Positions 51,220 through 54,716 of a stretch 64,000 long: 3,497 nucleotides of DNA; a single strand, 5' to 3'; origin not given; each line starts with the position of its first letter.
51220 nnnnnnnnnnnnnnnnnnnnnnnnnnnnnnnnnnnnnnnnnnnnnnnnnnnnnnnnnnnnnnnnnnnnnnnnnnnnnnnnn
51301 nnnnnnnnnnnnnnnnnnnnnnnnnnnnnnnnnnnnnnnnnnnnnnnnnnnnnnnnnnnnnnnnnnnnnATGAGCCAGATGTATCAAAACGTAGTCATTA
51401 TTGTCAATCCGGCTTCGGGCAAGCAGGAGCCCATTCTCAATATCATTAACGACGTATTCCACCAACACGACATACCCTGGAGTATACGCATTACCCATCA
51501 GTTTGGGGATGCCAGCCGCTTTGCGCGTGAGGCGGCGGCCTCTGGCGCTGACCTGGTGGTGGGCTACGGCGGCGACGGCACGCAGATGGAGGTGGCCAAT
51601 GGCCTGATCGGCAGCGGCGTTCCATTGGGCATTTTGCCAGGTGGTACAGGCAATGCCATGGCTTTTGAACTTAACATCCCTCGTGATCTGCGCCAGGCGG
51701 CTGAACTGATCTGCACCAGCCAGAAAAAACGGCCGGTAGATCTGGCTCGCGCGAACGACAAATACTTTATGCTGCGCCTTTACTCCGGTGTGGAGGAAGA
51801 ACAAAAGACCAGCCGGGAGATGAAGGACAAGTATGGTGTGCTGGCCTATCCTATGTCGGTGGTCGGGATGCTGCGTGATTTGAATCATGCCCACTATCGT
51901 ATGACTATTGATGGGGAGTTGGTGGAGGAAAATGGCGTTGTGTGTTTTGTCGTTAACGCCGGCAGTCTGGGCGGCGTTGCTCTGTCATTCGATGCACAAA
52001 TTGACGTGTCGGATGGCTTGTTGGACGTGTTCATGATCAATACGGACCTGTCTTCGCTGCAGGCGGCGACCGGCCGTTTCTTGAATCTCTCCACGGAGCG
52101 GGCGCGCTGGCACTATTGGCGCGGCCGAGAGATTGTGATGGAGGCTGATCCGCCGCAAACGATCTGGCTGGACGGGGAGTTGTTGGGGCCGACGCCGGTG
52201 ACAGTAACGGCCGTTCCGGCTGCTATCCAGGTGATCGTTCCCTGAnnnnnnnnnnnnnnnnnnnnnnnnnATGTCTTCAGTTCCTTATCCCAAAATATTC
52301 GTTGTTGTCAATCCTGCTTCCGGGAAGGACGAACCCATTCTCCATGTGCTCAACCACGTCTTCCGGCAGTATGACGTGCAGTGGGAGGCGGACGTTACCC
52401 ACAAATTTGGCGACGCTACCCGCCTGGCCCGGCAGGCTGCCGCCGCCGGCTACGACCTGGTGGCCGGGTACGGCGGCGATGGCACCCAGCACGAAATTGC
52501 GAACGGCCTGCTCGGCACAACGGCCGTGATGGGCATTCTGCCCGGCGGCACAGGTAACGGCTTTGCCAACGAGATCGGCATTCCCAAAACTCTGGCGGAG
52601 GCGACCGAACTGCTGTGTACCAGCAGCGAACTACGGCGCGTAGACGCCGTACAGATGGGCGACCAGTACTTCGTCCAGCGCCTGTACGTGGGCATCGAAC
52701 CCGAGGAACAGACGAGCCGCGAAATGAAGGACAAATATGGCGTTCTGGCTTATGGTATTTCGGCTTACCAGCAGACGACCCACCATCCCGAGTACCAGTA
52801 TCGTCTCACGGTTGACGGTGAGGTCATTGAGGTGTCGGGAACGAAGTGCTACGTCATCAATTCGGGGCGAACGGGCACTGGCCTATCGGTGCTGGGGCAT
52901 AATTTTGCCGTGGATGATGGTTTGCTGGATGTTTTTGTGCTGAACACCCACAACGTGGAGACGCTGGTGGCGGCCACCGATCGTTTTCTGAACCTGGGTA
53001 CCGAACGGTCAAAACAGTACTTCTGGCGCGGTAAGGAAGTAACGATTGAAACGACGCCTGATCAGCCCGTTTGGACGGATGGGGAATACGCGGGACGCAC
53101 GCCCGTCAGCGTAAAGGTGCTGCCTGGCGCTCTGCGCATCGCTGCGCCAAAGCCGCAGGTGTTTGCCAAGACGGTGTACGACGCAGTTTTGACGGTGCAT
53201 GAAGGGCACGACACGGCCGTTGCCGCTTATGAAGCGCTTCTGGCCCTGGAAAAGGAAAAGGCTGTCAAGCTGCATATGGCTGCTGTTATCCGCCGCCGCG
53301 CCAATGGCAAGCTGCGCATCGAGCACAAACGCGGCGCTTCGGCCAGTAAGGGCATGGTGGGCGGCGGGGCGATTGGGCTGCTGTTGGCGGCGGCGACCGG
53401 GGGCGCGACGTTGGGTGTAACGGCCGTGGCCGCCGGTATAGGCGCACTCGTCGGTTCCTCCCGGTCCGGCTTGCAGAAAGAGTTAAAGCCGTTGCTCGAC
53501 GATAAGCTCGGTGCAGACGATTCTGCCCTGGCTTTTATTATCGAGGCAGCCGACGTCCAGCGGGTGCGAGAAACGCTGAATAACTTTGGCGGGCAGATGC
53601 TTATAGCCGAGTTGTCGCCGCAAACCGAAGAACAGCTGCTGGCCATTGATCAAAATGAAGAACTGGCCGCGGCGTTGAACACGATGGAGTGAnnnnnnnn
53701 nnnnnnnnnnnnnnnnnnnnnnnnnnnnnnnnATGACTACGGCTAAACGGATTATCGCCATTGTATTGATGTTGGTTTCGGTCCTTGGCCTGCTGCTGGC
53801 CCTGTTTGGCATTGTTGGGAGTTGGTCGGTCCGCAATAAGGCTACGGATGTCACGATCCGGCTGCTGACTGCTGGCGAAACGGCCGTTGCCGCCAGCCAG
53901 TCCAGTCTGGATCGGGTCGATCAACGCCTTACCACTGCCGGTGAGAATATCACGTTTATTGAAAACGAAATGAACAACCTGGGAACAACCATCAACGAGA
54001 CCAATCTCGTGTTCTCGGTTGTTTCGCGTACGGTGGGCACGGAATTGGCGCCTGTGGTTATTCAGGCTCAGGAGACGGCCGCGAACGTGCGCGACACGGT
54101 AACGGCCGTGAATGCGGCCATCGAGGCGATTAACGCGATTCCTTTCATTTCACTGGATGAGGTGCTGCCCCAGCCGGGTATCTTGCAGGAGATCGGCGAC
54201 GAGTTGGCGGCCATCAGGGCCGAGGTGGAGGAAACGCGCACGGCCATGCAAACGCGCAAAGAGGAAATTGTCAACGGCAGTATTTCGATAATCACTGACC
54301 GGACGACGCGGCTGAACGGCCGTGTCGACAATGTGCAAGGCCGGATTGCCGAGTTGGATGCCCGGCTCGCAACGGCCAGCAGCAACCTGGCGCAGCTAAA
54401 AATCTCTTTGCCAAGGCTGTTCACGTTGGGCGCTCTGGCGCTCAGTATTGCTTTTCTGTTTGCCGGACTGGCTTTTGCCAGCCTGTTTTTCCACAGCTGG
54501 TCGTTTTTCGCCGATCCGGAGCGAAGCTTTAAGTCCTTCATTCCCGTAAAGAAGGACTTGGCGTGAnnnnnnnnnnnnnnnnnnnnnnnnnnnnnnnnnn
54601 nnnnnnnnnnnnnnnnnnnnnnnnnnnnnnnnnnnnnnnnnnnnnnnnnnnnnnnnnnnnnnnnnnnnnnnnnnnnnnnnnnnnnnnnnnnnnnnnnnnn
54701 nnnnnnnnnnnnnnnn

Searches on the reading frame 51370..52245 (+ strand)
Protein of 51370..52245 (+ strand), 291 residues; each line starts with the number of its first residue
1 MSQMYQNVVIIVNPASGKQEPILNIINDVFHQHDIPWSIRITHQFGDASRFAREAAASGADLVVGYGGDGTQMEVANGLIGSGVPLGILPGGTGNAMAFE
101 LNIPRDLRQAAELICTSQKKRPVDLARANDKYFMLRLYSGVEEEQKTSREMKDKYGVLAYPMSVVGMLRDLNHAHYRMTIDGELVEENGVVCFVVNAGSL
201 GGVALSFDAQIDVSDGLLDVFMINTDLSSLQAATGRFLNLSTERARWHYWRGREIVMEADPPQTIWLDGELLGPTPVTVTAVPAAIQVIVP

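Call 22: search_protein_families(library=pfam, max_evalue=0.001, proteins=[window:51370-52245:+])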
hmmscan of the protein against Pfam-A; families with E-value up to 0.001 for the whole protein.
window:51370-52245:+ (291 aa): 2 families
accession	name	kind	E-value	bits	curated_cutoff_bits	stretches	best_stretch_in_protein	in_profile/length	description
PF00781.29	DAGK_cat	-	7.1e-28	97.2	23.6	1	8-127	2-124/125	Diacylglycerol kinase catalytic domain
PF19279.4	YegS_C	-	1.3e-18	67.7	27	1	138-290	4-158/158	YegS C-terminal NAD kinase beta sandwich-like domain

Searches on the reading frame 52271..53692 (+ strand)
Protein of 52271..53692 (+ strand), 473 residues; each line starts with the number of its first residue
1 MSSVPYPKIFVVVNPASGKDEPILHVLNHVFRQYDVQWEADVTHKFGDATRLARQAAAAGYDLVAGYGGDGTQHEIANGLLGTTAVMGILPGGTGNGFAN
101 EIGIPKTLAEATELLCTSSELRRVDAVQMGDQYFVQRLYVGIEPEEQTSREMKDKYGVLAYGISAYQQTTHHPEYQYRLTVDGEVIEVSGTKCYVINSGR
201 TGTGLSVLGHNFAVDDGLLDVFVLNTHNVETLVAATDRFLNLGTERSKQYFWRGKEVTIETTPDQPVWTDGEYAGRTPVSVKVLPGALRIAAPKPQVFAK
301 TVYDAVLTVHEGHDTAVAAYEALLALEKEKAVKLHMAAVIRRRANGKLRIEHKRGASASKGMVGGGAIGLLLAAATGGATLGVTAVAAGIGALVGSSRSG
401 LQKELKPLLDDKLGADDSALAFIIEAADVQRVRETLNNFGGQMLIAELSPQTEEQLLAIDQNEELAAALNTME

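Call 6: search_protein_families(library=pfam, max_evalue=0.01, proteins=[window:52271-53692:+])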
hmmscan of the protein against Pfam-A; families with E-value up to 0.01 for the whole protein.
window:52271-53692:+ (473 aa): 3 families
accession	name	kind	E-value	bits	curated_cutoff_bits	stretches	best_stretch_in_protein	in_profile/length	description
PF00781.29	DAGK_cat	-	2.2e-26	92.4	23.6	1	8-128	1-124/125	Diacylglycerol kinase catalytic domain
PF19279.4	YegS_C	-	3.6e-21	76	27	1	149-291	15-157/158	YegS C-terminal NAD kinase beta sandwich-like domain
PF06897.17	DUF1269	-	6.1e-10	39.8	26.9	1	358-457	1-96/100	Protein of unknown function (DUF1269)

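Call 85: search_protein_representatives(protein=window:52271-53692:+)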
Query: 473 residues. Proteins with E-value up to 0.001 (for the whole library): 22586; up to 1e-10: 8583; up to 1e-30: 328. The best 150 are listed.
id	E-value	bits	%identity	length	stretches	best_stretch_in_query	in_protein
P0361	5.8e-248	839.3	78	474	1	1-471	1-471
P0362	3.8e-150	516.9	67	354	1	127-470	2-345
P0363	9.7e-128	443.0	53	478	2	4-294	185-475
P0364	5.7e-113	394.4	54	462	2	4-295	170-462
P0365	6.3e-101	354.7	57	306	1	1-291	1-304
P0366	4.5e-80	286.0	61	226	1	1-221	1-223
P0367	2.0e-78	280.5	46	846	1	4-294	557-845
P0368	5.8e-77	275.7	48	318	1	8-293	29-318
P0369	9.9e-77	274.9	48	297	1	3-293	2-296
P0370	7.5e-75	268.7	38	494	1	8-470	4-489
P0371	7.3e-72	258.9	59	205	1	87-293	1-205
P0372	1.1e-70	255.1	43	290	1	8-293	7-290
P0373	9.1e-67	242.1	54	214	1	87-293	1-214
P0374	4.0e-66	240.0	44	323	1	3-297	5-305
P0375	1.0e-65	238.6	43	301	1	4-290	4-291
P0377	7.1e-65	235.9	38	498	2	4-293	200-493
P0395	6.6e-58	212.9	44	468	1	7-293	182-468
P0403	1.2e-55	205.5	41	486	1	6-298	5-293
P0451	4.3e-49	183.9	33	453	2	8-293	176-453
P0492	2.2e-44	168.4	37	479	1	6-293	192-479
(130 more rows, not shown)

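Call 86: search_protein_families(library=pfam, max_evalue=0.001, proteins=[P0361, P0363, P0364, P0367, P0370, P0377, P0395, P0403, P0451, P0492])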
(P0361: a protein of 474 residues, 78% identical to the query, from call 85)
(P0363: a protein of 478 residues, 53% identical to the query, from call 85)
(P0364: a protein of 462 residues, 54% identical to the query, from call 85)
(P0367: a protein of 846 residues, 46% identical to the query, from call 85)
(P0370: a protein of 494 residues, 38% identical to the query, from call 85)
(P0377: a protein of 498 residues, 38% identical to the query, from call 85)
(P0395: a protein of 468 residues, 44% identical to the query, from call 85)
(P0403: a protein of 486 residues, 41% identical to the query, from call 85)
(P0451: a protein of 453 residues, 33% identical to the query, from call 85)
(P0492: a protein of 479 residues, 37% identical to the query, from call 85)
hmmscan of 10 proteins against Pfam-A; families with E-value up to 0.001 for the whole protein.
P0361 (474 aa): 3 families
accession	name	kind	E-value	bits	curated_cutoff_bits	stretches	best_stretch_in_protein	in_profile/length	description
PF00781.29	DAGK_cat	-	2.1e-26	92.4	23.6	1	8-128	1-124/125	Diacylglycerol kinase catalytic domain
PF19279.4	YegS_C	-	1.4e-18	67.6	27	1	151-291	17-157/158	YegS C-terminal NAD kinase beta sandwich-like domain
PF06897.17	DUF1269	-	8.1e-09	36.2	26.9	1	358-457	1-96/100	Protein of unknown function (DUF1269)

P0363 (478 aa): 3 families
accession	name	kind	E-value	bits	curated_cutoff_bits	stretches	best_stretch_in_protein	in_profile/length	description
PF00781.29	DAGK_cat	-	6.4e-28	97.3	23.6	1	189-309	1-124/125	Diacylglycerol kinase catalytic domain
PF19279.4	YegS_C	-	3.5e-18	66.3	27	1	329-472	14-157/158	YegS C-terminal NAD kinase beta sandwich-like domain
PF06897.17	DUF1269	-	0.00032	21.4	26.9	1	62-153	1-90/100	Protein of unknown function (DUF1269)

P0364 (462 aa): 3 families
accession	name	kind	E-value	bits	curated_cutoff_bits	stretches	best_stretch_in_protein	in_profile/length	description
PF00781.29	DAGK_cat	-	6e-26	90.9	23.6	1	174-295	1-124/125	Diacylglycerol kinase catalytic domain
PF19279.4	YegS_C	-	5.5e-18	65.6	27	1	308-458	4-157/158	YegS C-terminal NAD kinase beta sandwich-like domain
PF06897.17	DUF1269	-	0.00032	21.4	26.9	1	68-150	4-84/100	Protein of unknown function (DUF1269)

P0367 (846 aa): 3 families
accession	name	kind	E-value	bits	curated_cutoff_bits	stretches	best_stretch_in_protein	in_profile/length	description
PF07690.21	MFS_1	-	4.1e-38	131.6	33.4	1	20-431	3-346/347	Major Facilitator Superfamily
PF00781.29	DAGK_cat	-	4.9e-27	94.4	23.6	1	562-681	2-124/125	Diacylglycerol kinase catalytic domain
PF19279.4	YegS_C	-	1.1e-20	74.4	27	1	706-842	19-157/158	YegS C-terminal NAD kinase beta sandwich-like domain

P0370 (494 aa): 5 families
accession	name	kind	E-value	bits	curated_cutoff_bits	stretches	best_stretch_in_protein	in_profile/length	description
PF00781.29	DAGK_cat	-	6.5e-23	81.1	23.6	1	5-115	2-116/125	Diacylglycerol kinase catalytic domain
PF19279.4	YegS_C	-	7.2e-19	68.5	27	1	139-294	3-157/158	YegS C-terminal NAD kinase beta sandwich-like domain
PF06897.17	DUF1269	-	2.2e-11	44.4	26.9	1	383-477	3-97/100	Protein of unknown function (DUF1269)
PF01513.26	NAD_kinase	-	0.00013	22.7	25.5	0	44-91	60-107/130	ATP-NAD kinase N-terminal domain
PF13488.11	Gly-zipper_Omp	-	0.00017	21.9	25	1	380-421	2-43/46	Glycine zipper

P0377 (498 aa): 3 families
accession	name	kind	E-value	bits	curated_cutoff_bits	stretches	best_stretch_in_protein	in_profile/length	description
PF00781.29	DAGK_cat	-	1.4e-25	89.7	23.6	1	205-326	2-124/125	Diacylglycerol kinase catalytic domain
PF19279.4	YegS_C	-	7.3e-22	78.2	27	1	336-491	3-157/158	YegS C-terminal NAD kinase beta sandwich-like domain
PF06897.17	DUF1269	-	4.3e-11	43.5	26.9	1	68-168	3-98/100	Protein of unknown function (DUF1269)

P0395 (468 aa): 3 families
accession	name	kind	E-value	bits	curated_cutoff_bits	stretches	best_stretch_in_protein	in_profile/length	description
PF00781.29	DAGK_cat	-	4.4e-26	91.4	23.6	1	183-303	1-123/125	Diacylglycerol kinase catalytic domain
PF19279.4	YegS_C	-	5.9e-22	78.6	27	1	314-467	3-158/158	YegS C-terminal NAD kinase beta sandwich-like domain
PF06897.17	DUF1269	-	7.6e-19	68.4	26.9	1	68-166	6-99/100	Protein of unknown function (DUF1269)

P0403 (486 aa): 7 families
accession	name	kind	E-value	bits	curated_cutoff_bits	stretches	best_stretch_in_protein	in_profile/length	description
PF19279.4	YegS_C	-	2.8e-23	82.8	27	1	139-287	5-158/158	YegS C-terminal NAD kinase beta sandwich-like domain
PF00781.29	DAGK_cat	-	8.1e-22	77.6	23.6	1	7-119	1-118/125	Diacylglycerol kinase catalytic domain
PF00782.25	DSPc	-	1.1e-15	58.1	33.5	1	356-481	5-132/133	Dual specificity phosphatase, catalytic domain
PF22785.1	Tc-R-P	-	2.5e-14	54.1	27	1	356-449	9-105/106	Polymorphic toxin system, DSP-PTPase phosphatase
PF22784.1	PTP-SAK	-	3e-12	47.3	27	1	345-456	4-120/153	Swiss Army Knife protein, DSP-PTPase phosphatase domain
PF22741.1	PTP-NADK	-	7.2e-12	45.4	27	1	353-455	31-141/163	DSP-PTPase phosphatase fused to NAD+ Kinase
PF01513.26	NAD_kinase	-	4.8e-06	27.4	25.5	1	49-94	63-108/130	ATP-NAD kinase N-terminal domain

P0451 (453 aa): 4 families
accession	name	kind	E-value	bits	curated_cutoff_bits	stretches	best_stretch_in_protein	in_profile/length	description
PF00781.29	DAGK_cat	-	6.7e-27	94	23.6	1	176-298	1-125/125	Diacylglycerol kinase catalytic domain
PF06897.17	DUF1269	-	1.6e-20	73.7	26.9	1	62-158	2-99/100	Protein of unknown function (DUF1269)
PF19279.4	YegS_C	-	2.5e-15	57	27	2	312-404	3-93/158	YegS C-terminal NAD kinase beta sandwich-like domain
PF01513.26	NAD_kinase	-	3.9e-06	27.6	25.5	1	211-267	59-111/130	ATP-NAD kinase N-terminal domain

P0492 (479 aa): 4 families
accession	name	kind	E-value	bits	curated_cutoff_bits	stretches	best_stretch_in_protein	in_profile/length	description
PF00781.29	DAGK_cat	-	5.4e-25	87.8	23.6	1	194-316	1-125/125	Diacylglycerol kinase catalytic domain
PF19279.4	YegS_C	-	1.8e-18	67.2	27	1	326-478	4-158/158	YegS C-terminal NAD kinase beta sandwich-like domain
PF06897.17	DUF1269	-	2e-12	47.7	26.9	1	80-173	6-96/100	Protein of unknown function (DUF1269)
PF01513.26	NAD_kinase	-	1.7e-05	25.5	25.5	1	228-283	54-110/130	ATP-NAD kinase N-terminal domain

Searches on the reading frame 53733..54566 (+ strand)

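Call 22: search_protein_families(library=pfam, max_evalue=0.001, proteins=[window:53733-54566:+])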
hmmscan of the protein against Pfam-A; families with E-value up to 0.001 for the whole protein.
window:53733-54566:+ (277 aa): 1 family
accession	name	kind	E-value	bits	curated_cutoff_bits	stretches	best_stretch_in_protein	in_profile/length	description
PF09486.15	HrpB7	-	0.0006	20.7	29.7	0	110-209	39-134/157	Bacterial type III secretion protein (HrpB7)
